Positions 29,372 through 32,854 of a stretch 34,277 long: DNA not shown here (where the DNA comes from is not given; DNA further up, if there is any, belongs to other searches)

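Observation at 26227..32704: Translationally coupled 3-gene redox operon: NfnB/GltD-ferredoxin-MvhD-HdrB(CCG) megafusion + fused HcnA/HcnB (PdhA/F/X)-like subunit + DAO flavoprotein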

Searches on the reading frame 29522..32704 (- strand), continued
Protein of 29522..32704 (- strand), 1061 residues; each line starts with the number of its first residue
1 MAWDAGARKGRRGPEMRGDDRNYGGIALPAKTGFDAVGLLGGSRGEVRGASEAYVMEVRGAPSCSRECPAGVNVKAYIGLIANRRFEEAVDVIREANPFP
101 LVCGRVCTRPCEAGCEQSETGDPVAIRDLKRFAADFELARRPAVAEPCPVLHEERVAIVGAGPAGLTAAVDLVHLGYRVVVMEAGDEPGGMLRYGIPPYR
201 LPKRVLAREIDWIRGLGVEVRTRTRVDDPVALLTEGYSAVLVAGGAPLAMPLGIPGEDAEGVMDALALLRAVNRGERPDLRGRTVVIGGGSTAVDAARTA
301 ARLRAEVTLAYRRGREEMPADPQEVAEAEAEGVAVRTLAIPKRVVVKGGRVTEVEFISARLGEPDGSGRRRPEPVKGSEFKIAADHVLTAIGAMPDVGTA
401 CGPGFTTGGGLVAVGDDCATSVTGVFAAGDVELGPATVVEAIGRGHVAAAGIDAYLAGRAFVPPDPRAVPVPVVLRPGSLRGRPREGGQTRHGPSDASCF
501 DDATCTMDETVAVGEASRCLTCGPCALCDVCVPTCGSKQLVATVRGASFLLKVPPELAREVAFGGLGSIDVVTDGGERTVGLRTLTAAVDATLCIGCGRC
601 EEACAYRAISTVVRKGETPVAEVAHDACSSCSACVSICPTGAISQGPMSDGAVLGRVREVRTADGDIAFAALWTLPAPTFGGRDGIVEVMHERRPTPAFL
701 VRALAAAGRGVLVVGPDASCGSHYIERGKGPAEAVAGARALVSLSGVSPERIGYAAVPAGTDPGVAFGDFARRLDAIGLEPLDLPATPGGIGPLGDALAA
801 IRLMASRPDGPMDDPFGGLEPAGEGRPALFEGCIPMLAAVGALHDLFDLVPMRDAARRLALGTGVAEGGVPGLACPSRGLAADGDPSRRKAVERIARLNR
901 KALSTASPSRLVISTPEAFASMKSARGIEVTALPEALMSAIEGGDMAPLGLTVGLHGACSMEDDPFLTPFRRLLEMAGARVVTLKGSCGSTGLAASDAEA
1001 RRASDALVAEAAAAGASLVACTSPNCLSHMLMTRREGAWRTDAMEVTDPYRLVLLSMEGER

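Call 17: find_encoding_contigs(protein=P0066, flank=7000, max_places=1)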
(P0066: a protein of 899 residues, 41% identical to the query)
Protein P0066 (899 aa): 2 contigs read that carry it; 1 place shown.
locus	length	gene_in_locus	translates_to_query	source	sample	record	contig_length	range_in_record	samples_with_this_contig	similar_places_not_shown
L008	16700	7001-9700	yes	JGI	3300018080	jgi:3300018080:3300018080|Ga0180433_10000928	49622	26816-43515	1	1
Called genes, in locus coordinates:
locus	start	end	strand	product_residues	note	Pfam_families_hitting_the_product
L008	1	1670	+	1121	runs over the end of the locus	PF04563:RNA_pol_Rpb2_1, PF04561:RNA_pol_Rpb2_2, PF04565:RNA_pol_Rpb2_3, PF04566:RNA_pol_Rpb2_4, PF04567:RNA_pol_Rpb2_5, PF00562:RNA_pol_Rpb2_6, PF04560:RNA_pol_Rpb2_7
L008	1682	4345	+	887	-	PF04997:RNA_pol_Rpb1_1, PF00623:RNA_pol_Rpb1_2, PF04983:RNA_pol_Rpb1_3, PF05000:RNA_pol_Rpb1_4, PF04998:RNA_pol_Rpb1_5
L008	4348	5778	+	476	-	PF04998:RNA_pol_Rpb1_5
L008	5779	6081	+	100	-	PF01248:Ribosomal_L7Ae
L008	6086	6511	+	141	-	PF07650:KH_2 (faint), PF26594:KH_NusA_2nd, PF13083:KH_KhpA-B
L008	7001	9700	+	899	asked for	PF07992:Pyr_redox_2, PF13484:Fer4_16 (faint), PF00037:Fer4 (faint), PF12837:Fer4_6 (weak), PF13237:Fer4_10 (weak), PF14697:Fer4_21, PF12838:Fer4_7 (weak), PF13187:Fer4_9 (weak), +1 more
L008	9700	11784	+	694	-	PF13510:Fer2_4, PF00070:Pyr_redox (faint), PF00890:FAD_binding_2 (weak), PF01494:FAD_binding_3 (weak), PF03486:HI0933_like (faint), PF07992:Pyr_redox_2, PF12831:FAD_oxidored, PF04324:Fer2_BFD, +1 more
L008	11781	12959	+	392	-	PF01266:DAO, PF03486:HI0933_like (faint)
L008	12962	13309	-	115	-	PF10107:Endonuc_Holl (weak)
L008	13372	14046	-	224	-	PF00535:Glycos_transf_2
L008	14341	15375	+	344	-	PF18093:Trm5_N, PF25133:TYW2_N_2, PF02475:TRM5-TYW2_MTfase, PF01189:Methyltr_RsmB-F (faint), PF05175:MTS, PF06325:PrmA (weak), PF01170:UPF0020 (weak), PF13847:Methyltransf_31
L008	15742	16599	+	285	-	-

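Call 66: find_encoding_contigs(protein=P0104, flank=7000, max_places=1)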
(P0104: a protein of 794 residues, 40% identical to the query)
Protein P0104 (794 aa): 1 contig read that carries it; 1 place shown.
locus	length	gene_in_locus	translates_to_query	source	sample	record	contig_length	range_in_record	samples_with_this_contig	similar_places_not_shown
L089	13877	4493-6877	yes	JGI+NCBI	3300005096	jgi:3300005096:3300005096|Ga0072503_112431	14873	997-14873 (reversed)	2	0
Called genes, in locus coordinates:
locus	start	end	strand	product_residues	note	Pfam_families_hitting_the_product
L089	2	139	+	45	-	?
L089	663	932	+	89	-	-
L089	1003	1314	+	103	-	PF13183:Fer4_8 (faint), PF13187:Fer4_9 (faint), PF13237:Fer4_10 (faint), PF14697:Fer4_21 (faint), PF13484:Fer4_16 (faint), PF25160:LdpA_Fe-S-bd (faint), PF00037:Fer4 (weak), PF12838:Fer4_7, +3 more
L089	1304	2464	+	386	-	PF01855:POR_N, PF02780:Transketolase_C, PF17147:PFOR_II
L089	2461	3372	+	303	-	PF02775:TPP_enzyme_C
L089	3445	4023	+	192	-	PF01558:POR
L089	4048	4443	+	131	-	PF08332:CaMKII_AD, PF13474:SnoaL_3, PF14534:DUF4440, PF12680:SnoaL_2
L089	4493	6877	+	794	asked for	PF14691:Fer4_20, PF07992:Pyr_redox_2, PF13450:NAD_binding_8 (weak), PF13738:Pyr_redox_3, PF12838:Fer4_7, PF13187:Fer4_9, PF14697:Fer4_21 (weak), PF02662:FlpD, +6 more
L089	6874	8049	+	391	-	PF12838:Fer4_7, PF13183:Fer4_8, PF13187:Fer4_9, PF13237:Fer4_10, PF13484:Fer4_16 (weak), PF13534:Fer4_17 (weak), PF02754:CCG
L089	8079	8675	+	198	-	PF00890:FAD_binding_2 (weak), PF01134:GIDA (weak), PF01266:DAO (weak), PF07992:Pyr_redox_2 (weak), PF12831:FAD_oxidored, PF13450:NAD_binding_8 (weak)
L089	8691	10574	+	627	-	PF12797:Fer4_2 (faint), PF12837:Fer4_6 (faint), PF13237:Fer4_10 (faint), PF14697:Fer4_21 (faint), PF00037:Fer4, PF12838:Fer4_7 (weak), PF13187:Fer4_9 (weak), PF02662:FlpD, +2 more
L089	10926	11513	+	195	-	PF01590:GAF, PF13185:GAF_2, PF13492:GAF_3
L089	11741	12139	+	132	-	PF02082:Rrf2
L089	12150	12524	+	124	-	PF01883:FeS_assembly_P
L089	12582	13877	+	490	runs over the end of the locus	PF19295:SufBD_N, PF01458:SUFBD_core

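Call 67: find_encoding_contigs(protein=P0117, flank=7000, max_places=2)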
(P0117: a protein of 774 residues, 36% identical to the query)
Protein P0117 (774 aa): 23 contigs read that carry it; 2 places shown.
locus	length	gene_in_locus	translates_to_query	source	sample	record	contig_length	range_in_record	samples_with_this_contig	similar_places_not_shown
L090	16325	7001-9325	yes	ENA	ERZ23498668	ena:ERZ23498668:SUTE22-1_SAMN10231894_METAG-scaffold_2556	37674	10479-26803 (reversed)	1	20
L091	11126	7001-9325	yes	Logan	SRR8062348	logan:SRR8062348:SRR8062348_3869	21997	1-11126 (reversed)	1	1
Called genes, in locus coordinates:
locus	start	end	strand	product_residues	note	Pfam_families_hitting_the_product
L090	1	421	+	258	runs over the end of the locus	PF00586:AIRS, PF02769:AIRS_C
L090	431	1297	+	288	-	PF01209:Ubie_methyltran (faint), PF03848:TehB (weak), PF13489:Methyltransf_23, PF08241:Methyltransf_11, PF08242:Methyltransf_12 (weak), PF13649:Methyltransf_25, PF13847:Methyltransf_31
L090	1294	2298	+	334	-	PF14803:Zn_ribbon_Nudix (faint), PF00293:NUDIX, PF14815:NUDIX_4 (weak)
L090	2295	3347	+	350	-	PF03773:ArsP_1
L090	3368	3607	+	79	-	PF13192:Thioredoxin_3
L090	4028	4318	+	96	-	PF13187:Fer4_9 (faint), PF14697:Fer4_21 (faint), PF12797:Fer4_2 (faint), PF00037:Fer4 (faint), PF12837:Fer4_6 (faint), PF12800:Fer4_4 (faint), PF12838:Fer4_7, PF13484:Fer4_16 (faint)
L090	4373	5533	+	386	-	PF01855:POR_N, PF02780:Transketolase_C, PF17147:PFOR_II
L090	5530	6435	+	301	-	PF02775:TPP_enzyme_C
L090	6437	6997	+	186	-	PF01558:POR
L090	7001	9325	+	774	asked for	PF14691:Fer4_20, PF01266:DAO (weak), PF07992:Pyr_redox_2, PF13450:NAD_binding_8, PF13738:Pyr_redox_3, PF00070:Pyr_redox (weak), PF12838:Fer4_7 (weak), PF02662:FlpD, +9 more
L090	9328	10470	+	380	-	PF13237:Fer4_10 (weak), PF12838:Fer4_7 (weak), PF13183:Fer4_8, PF13187:Fer4_9 (weak), PF13484:Fer4_16 (weak), PF13534:Fer4_17 (weak), PF02754:CCG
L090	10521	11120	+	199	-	PF07992:Pyr_redox_2 (weak), PF00890:FAD_binding_2 (weak), PF01266:DAO (weak), PF12831:FAD_oxidored, PF13450:NAD_binding_8 (faint)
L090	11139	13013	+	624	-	PF12837:Fer4_6 (faint), PF13237:Fer4_10 (faint), PF13534:Fer4_17 (faint), PF14697:Fer4_21 (faint), PF00037:Fer4, PF12838:Fer4_7 (weak), PF13187:Fer4_9 (weak), PF02662:FlpD, +1 more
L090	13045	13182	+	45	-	PF09723:Zn_ribbon_8 (weak)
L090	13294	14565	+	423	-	PF00285:Citrate_synt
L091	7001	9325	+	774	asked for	PF14691:Fer4_20, PF01266:DAO (weak), PF07992:Pyr_redox_2, PF13450:NAD_binding_8, PF13738:Pyr_redox_3, PF00070:Pyr_redox (weak), PF12838:Fer4_7 (weak), PF02662:FlpD, +9 more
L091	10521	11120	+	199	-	PF07992:Pyr_redox_2 (weak), PF00890:FAD_binding_2 (weak), PF01266:DAO (weak), PF12831:FAD_oxidored, PF13450:NAD_binding_8 (faint)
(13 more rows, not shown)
